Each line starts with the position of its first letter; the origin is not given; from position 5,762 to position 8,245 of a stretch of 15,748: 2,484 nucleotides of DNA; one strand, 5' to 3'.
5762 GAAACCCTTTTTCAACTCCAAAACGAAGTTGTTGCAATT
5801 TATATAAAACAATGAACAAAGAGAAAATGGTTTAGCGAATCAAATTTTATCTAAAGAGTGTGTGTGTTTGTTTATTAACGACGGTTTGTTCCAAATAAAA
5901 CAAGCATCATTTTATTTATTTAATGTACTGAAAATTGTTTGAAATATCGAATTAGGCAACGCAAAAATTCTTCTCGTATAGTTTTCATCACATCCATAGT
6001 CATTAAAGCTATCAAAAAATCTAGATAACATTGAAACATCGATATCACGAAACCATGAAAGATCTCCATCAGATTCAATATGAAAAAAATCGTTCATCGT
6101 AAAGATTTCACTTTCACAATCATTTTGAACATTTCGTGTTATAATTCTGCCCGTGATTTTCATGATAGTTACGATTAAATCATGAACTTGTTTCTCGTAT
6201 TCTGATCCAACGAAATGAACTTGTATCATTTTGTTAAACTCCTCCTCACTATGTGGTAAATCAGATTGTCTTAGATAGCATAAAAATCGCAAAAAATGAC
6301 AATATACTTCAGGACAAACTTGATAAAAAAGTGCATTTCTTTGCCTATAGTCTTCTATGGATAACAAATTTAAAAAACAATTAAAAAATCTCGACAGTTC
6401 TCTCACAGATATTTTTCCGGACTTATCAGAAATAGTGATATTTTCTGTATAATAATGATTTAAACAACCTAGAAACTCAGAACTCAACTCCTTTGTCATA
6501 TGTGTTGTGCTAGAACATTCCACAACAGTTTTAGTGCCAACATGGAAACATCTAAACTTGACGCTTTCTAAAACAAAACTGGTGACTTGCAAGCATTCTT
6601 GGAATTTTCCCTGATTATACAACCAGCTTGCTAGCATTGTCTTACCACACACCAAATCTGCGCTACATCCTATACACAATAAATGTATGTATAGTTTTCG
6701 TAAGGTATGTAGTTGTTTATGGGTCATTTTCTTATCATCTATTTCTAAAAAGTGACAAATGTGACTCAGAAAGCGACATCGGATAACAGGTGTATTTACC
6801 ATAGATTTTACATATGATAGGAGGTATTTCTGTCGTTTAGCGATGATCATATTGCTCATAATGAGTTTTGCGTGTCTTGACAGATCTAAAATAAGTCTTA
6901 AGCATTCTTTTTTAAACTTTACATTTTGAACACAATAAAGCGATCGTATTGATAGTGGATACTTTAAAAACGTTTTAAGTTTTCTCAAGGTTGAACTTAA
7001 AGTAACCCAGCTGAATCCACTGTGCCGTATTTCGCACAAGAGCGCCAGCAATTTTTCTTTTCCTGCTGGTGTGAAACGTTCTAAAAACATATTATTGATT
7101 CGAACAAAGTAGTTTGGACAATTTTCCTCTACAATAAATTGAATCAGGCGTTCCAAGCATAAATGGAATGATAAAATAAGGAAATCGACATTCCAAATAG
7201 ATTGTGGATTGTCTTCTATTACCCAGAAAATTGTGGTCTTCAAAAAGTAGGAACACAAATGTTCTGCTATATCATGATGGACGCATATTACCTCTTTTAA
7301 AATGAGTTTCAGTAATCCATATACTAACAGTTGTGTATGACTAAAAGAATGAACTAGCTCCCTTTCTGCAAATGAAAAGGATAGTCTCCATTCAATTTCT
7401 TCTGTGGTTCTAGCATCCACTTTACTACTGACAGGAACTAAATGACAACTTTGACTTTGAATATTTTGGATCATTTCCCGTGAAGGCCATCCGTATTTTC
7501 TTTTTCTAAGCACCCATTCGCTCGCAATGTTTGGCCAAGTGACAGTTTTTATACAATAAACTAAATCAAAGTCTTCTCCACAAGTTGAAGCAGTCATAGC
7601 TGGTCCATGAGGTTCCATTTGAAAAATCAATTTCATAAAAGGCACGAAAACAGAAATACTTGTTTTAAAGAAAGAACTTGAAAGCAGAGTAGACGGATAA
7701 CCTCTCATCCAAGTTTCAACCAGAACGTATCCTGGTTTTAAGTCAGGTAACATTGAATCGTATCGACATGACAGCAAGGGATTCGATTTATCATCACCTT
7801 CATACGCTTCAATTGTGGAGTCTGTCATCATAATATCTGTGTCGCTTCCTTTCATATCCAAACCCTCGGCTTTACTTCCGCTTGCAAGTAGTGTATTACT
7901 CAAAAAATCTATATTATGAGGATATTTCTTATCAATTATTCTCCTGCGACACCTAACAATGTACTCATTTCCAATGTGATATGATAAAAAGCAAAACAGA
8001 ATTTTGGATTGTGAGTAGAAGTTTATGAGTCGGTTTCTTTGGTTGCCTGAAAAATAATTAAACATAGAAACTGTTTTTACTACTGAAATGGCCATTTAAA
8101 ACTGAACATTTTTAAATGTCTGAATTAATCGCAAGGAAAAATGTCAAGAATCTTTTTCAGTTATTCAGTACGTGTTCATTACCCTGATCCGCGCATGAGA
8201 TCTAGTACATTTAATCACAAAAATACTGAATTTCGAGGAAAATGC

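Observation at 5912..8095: Intronless cGAS-like (Mab-21) nucleotidyltransferase with an intact catalytic triad and an uncharacterised ~300-aa C-terminal helical extension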

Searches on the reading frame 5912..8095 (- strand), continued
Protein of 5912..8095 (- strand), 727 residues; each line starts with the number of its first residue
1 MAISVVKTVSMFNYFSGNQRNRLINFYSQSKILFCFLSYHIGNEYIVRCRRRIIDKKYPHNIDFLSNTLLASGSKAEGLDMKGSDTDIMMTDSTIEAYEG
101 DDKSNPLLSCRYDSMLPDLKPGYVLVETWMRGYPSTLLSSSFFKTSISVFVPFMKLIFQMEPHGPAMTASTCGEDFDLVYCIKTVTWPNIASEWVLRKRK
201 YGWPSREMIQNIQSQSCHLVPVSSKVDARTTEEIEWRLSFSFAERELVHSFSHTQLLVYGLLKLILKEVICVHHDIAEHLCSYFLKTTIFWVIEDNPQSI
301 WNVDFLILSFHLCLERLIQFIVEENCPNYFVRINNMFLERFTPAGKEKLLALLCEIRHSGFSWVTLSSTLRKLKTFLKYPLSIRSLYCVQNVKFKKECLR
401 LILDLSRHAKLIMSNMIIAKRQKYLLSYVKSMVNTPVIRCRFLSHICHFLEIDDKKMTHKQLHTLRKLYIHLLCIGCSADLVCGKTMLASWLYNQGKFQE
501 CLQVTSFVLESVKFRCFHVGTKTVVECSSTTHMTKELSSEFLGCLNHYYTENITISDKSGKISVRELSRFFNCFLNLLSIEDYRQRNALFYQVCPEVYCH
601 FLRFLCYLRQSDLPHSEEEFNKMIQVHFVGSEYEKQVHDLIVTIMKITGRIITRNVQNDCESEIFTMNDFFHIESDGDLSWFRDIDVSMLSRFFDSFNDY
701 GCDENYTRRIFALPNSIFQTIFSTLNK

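Call 67: list_cluster_members(proteins=[P0004, P0017, P0040, P0054, P0057, P0037, P0003, P0042])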
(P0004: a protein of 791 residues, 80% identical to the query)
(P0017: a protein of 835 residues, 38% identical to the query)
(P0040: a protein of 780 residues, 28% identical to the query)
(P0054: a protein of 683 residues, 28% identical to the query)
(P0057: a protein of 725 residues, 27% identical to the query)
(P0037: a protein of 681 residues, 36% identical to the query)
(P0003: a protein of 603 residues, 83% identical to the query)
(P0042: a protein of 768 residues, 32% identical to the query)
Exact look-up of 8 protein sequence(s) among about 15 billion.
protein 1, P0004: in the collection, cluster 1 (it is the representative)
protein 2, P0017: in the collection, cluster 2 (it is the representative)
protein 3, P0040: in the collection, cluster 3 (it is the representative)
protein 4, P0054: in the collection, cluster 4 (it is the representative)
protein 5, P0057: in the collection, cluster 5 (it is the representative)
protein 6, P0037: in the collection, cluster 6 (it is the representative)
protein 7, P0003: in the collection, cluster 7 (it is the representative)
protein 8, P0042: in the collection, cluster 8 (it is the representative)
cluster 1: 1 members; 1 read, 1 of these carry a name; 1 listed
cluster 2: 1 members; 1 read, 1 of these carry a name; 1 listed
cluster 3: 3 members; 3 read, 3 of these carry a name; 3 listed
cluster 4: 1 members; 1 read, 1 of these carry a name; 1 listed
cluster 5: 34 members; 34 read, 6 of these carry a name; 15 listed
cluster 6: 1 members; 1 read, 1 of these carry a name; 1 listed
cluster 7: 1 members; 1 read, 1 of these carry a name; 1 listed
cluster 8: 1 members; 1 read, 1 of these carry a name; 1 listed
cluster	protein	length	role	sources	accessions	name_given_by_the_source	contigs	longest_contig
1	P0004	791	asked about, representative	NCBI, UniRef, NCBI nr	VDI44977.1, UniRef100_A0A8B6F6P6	Hypothetical predicted protein [Mytilus galloprovincialis] | Mab-21-like HhH/H2TH-like domain-containing protein n=1 Tax=Mytilus galloprovincialis ...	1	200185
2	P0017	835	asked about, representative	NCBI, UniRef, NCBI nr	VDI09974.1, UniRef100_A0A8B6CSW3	Hypothetical predicted protein [Mytilus galloprovincialis] | Mab-21-like HhH/H2TH-like domain-containing protein n=1 Tax=Mytilus galloprovincialis ...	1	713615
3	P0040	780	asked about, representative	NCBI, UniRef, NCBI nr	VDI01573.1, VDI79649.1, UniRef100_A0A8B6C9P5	Hypothetical predicted protein [Mytilus galloprovincialis] | Mab-21-like HhH/H2TH-like domain-containing protein n=1 Tax=Mytilus galloprovincialis ...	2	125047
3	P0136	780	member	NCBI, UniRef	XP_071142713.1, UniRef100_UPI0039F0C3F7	uncharacterized protein [Mytilus edulis] | uncharacterized protein n=1 Tax=Mytilus edulis TaxID=6550 RepID=UPI0039F0C3F7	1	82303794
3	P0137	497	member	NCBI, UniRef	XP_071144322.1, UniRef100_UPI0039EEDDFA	uncharacterized protein [Mytilus edulis] | uncharacterized protein n=1 Tax=Mytilus edulis TaxID=6550 RepID=UPI0039EEDDFA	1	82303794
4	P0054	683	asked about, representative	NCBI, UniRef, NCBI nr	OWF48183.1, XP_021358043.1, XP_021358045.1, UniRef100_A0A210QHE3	uncharacterized protein LOC110453427 [Mizuhopecten yessoensis] | Cyclic GMP-AMP synthase n=1 Tax=Mizuhopecten yessoensis TaxID=6573 RepID=A0A210QHE3_MIZYE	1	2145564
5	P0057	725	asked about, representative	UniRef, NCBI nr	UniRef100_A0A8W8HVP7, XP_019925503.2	Mab-21-like HhH/H2TH-like domain-containing protein n=1 Tax=Magallana gigas TaxID=29159 ... | uncharacterized protein LOC109619595 [Crassostrea gigas]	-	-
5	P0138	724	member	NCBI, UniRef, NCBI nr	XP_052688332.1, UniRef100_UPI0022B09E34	uncharacterized protein LOC128166916 [Crassostrea angulata] | uncharacterized protein LOC128166916 n=1 Tax=Magallana angulata TaxID=2784310 ...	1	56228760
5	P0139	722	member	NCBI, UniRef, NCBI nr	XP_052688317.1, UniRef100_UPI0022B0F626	uncharacterized protein LOC128166903 [Crassostrea angulata] | uncharacterized protein LOC128166903 n=1 Tax=Magallana angulata TaxID=2784310 ...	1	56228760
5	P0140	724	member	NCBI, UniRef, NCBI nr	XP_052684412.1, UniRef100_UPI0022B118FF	uncharacterized protein LOC128164544 [Crassostrea angulata] | uncharacterized protein LOC128164544 n=1 Tax=Magallana angulata TaxID=2784310 ...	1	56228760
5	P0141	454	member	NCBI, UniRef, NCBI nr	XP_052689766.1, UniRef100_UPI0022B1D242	uncharacterized protein LOC128167861 [Crassostrea angulata] | uncharacterized protein LOC128167861 n=1 Tax=Magallana angulata TaxID=2784310 ...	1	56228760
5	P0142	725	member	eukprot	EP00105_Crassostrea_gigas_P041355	XP_019925503.1 PREDICTED: uncharacterized protein LOC109619595 [Crassostrea gigas]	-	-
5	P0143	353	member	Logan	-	-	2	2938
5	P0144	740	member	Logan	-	-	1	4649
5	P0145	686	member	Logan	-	-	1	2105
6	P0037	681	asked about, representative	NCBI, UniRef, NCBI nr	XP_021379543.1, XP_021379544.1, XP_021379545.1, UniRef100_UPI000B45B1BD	uncharacterized protein LOC110467010 [Mizuhopecten yessoensis] | uncharacterized protein LOC110467010 n=1 Tax=Mizuhopecten yessoensis TaxID=6573 ...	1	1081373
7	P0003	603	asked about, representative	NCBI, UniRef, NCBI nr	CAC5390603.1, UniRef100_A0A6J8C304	unnamed protein product [Mytilus coruscus] | Mab-21-like HhH/H2TH-like domain-containing protein n=1 Tax=Mytilus coruscus TaxID=42192 ...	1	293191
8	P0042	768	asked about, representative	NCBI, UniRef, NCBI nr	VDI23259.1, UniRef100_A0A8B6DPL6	Hypothetical predicted protein [Mytilus galloprovincialis] | Mab-21-like HhH/H2TH-like domain-containing protein n=1 Tax=Mytilus galloprovincialis ...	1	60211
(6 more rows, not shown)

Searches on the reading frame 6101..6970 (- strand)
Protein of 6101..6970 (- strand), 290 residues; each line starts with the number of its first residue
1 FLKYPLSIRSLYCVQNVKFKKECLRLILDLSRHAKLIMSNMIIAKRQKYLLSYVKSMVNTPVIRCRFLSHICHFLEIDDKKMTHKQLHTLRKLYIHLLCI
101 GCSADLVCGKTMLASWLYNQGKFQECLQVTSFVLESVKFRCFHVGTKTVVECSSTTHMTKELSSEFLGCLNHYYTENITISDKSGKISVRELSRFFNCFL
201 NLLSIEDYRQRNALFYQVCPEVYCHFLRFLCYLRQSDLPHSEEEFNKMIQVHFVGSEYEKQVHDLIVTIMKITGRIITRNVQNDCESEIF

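Call 63: find_homologous_proteins(query=A4, max_evalue=0.001)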
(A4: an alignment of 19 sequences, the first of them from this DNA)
Query A4 (19 sequences) (290 aa, profile of the alignment): 3 proteins with E <= 0.001 among 1746 candidates.
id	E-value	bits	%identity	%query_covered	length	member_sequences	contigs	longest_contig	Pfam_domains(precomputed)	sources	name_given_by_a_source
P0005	6.6e-40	155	57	85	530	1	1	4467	PF20266.4,PF03281.21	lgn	-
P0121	4.0e-20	90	59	47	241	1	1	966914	-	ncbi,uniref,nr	ncbi:unnamed protein product [Mytilus edulis]|uniref:Uncharacterized protein n=1 Tax=Mytilus edulis 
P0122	2.0e-15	75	80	40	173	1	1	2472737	-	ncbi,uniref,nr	ncbi:unnamed protein product [Mytilus edulis]|uniref:Uncharacterized protein n=1 Tax=Mytilus edulis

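Call 64: search_solved_structures(query=A4, max_evalue=1, show_alignments=2)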
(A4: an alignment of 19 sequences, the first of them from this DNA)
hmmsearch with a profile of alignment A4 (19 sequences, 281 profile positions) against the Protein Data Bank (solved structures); distinct sequences matched with E-value up to 1: 37.
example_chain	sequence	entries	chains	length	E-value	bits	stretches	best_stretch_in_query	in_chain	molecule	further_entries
9qhb_A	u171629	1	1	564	1.4e-16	63.9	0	114-141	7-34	Engineered tetratricopeptide repeat protein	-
8bu0_A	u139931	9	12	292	4.1e-13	52.5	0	114-141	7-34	Consensus tetratricopeptide repeat protein | Crystal structure of an 8-repeat consensus TPR superhelix with Zinc. | Monomer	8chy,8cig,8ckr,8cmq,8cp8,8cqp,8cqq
9qhc_A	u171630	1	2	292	3.1e-11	46.4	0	114-141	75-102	Engineered tetratricopeptide repeat protein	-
8ch0_A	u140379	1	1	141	7.9e-08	35.2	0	114-141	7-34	Consensus tetratricopeptide repeat protein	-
2fo7_A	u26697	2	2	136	1.7e-07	34.2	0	114-141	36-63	SYNTHETIC CONSENSUS TPR PROTEIN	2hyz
1na0_A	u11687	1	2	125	1.1e-05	28.2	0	112-141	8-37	designed protein CTPR3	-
2wqh_A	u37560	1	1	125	1.2e-05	28.1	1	112-141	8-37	CTPR3Y3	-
5zyp_A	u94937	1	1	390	8.3e-05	25.3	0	114-146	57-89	RNA polymerase-associated protein CTR9,RNA polymerase II-associated protein 1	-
2avp_A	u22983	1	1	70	0.00017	24.3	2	114-141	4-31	synthetic consensus TPR protein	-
3kd7_A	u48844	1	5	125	0.00019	24.1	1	113-141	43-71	CTPR390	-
1na3_A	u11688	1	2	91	0.00049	22.8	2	112-141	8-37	designed protein CTPR2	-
6vfj_B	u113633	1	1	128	0.00052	22.7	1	113-141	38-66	I53_dn5B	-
6vfi_B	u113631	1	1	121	0.0014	21.2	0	113-141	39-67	O43_dn18B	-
6v8e_A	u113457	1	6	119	0.0015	21.2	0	113-141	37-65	Designed protein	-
6vfh_A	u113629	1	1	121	0.0023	20.5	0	113-141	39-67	T33_dn10A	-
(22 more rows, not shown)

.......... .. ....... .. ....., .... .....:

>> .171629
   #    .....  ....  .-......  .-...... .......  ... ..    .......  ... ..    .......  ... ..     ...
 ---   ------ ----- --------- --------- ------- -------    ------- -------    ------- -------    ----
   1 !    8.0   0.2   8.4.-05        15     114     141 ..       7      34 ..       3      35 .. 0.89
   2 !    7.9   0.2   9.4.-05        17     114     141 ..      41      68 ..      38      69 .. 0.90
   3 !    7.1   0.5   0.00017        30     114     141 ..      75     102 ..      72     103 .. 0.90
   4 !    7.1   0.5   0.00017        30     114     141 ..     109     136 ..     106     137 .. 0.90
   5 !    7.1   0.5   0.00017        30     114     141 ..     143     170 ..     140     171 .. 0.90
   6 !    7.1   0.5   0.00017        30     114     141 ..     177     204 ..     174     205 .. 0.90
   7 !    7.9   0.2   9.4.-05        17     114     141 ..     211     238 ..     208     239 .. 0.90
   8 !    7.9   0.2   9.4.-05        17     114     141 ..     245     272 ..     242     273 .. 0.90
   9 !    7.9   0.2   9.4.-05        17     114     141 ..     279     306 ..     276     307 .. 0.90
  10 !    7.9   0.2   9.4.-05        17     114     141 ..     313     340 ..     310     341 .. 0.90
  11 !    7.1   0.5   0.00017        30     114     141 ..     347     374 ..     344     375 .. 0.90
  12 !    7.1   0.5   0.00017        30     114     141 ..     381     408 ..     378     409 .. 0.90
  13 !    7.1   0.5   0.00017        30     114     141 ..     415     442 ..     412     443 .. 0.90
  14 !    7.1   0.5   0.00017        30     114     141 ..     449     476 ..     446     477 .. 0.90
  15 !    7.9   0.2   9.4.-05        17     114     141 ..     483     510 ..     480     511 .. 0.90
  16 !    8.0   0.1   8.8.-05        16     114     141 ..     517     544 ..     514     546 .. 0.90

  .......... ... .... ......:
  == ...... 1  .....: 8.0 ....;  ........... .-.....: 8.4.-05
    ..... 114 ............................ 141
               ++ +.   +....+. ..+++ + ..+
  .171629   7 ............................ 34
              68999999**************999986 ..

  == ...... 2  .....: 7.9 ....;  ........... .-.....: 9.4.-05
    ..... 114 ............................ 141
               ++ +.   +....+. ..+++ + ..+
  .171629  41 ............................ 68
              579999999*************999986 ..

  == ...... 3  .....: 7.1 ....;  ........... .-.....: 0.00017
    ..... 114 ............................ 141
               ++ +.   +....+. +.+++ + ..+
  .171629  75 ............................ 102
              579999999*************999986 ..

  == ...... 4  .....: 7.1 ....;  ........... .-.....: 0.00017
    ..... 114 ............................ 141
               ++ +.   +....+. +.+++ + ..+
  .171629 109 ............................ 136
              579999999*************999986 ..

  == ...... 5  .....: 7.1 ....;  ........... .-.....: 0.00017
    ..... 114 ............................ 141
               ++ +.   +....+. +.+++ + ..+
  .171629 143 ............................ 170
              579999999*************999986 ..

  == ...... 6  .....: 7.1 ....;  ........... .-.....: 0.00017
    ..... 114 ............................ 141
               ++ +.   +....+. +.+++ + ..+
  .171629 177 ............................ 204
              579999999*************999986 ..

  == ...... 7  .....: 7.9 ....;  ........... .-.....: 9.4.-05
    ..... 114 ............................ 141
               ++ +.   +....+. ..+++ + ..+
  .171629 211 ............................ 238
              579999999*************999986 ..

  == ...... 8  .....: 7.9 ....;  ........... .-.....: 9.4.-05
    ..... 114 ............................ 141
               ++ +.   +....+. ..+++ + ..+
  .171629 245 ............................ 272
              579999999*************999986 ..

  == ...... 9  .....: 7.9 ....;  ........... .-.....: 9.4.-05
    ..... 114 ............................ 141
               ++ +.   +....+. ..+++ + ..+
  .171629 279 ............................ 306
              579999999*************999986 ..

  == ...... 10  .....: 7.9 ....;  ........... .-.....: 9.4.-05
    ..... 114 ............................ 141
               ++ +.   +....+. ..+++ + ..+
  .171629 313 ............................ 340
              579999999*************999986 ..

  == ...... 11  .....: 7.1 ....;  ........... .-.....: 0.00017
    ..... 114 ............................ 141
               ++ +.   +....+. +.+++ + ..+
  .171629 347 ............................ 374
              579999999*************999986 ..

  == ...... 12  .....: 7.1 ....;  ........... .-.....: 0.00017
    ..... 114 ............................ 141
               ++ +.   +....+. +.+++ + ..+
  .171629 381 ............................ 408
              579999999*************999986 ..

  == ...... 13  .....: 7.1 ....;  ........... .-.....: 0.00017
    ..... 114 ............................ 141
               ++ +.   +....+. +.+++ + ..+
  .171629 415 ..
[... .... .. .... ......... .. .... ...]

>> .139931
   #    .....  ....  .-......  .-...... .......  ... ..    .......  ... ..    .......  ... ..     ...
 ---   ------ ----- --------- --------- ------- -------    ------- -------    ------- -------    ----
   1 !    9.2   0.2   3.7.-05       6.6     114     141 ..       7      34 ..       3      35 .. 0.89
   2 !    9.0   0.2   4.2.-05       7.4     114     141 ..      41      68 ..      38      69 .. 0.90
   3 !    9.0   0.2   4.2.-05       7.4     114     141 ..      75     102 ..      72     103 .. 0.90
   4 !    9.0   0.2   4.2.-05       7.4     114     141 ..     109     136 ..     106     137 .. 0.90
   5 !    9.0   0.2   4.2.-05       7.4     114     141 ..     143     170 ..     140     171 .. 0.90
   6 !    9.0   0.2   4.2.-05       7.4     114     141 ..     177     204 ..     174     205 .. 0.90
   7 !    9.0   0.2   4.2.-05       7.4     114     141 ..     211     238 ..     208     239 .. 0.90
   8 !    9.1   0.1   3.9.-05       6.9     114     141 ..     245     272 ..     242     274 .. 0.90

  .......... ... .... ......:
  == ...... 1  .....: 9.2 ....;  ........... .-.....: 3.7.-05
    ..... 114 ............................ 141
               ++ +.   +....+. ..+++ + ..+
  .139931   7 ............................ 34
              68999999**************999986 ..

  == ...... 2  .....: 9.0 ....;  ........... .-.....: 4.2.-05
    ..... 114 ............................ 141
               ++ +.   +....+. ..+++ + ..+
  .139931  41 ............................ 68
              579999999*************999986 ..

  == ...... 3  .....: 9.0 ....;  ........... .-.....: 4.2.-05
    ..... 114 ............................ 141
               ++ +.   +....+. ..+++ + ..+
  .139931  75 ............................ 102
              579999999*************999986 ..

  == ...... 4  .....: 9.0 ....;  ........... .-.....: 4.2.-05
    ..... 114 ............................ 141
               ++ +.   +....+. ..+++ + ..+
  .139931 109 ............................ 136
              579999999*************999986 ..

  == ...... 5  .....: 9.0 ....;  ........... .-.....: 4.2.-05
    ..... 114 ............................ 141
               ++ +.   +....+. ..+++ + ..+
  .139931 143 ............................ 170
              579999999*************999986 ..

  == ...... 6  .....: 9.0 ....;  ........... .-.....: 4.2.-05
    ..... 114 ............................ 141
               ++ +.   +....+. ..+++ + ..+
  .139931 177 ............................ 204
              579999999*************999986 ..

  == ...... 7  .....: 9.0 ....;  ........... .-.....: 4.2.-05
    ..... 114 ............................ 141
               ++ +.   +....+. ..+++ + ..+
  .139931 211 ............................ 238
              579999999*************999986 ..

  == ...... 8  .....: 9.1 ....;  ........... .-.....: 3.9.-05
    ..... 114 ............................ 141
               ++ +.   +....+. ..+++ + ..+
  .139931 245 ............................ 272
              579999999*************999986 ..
